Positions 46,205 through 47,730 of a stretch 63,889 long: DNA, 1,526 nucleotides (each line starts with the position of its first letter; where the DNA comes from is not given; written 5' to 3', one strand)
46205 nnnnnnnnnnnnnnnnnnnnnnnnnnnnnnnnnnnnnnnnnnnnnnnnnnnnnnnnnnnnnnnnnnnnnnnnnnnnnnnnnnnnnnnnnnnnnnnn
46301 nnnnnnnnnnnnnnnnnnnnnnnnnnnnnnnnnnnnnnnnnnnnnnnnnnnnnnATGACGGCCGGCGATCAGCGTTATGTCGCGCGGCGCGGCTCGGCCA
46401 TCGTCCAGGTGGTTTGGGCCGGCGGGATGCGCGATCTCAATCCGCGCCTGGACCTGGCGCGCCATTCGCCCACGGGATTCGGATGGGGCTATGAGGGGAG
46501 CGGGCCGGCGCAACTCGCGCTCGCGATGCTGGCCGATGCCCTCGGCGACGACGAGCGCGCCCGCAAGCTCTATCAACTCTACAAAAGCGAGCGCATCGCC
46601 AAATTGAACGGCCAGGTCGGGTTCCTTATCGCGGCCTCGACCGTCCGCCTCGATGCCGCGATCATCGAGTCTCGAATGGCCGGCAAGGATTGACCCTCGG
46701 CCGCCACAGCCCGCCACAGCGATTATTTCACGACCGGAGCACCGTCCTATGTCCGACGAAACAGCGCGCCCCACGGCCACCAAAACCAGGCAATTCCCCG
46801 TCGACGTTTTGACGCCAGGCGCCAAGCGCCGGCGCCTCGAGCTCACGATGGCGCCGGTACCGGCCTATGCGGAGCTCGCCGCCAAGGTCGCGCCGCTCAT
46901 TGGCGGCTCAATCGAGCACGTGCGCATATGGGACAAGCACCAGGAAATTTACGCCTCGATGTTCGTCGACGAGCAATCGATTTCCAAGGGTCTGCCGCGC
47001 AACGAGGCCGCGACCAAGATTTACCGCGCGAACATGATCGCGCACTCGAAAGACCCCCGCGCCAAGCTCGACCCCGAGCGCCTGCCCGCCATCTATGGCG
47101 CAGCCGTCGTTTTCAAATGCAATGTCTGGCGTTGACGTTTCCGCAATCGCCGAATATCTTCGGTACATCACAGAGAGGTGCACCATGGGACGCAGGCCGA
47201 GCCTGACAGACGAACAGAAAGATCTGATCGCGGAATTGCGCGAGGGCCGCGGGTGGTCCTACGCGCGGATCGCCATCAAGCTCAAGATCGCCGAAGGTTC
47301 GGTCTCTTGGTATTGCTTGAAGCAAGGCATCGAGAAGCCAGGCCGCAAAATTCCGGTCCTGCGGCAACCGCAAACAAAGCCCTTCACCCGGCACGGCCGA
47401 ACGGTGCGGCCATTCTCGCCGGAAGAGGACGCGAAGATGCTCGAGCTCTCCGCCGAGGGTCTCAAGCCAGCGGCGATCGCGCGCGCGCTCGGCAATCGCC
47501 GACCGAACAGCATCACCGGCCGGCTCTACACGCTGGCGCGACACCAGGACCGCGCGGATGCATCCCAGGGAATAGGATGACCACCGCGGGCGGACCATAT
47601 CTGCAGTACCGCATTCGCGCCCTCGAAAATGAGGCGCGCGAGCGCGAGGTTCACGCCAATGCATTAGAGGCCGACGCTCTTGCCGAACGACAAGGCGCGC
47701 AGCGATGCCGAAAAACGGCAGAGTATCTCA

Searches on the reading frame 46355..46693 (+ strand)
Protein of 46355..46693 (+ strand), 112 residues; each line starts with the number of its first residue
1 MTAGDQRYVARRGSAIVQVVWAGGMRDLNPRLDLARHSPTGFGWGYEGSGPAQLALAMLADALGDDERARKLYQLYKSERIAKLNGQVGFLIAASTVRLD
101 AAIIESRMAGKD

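Call 73: search_protein_families(library=pfam, proteins=[window:46355-46693:+], max_evalue=0.01)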
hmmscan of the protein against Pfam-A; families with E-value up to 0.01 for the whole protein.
window:46355-46693:+ (112 aa): 1 family
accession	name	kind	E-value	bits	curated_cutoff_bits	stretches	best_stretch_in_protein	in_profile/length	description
PF19663.4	DUF6166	-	1.3e-23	83.3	27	1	17-94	10-84/93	Family of unknown function (DUF6166)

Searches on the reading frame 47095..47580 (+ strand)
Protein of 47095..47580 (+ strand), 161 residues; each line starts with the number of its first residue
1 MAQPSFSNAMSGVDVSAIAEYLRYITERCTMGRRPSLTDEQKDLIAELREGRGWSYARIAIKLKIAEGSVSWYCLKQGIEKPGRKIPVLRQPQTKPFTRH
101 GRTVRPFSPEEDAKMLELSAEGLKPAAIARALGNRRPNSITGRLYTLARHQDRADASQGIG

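Call 73: search_protein_families(library=pfam, proteins=[window:47095-47580:+], max_evalue=0.01)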
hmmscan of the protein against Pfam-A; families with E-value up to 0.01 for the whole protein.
window:47095-47580:+ (161 aa): 5 families
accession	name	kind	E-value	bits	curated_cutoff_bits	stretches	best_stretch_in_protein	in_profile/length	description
PF13384.12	HTH_23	-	1.1e-05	25.5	24.6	0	113-133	8-28/50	Homeodomain-like domain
PF13565.12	HTH_32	-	2.4e-05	25.2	33.7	1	32-70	24-64/73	Homeodomain-like domain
PF13560.12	HTH_31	-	0.00033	21.3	27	0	44-74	5-35/64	Helix-turn-helix domain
PF08281.18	Sigma70_r4_2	-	0.00042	20.4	25.7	0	48-70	21-43/54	Sigma-70, region 4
PF00249.37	Myb_DNA-binding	-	0.00051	20.5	24.4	1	106-146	3-44/46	Myb-like DNA-binding domain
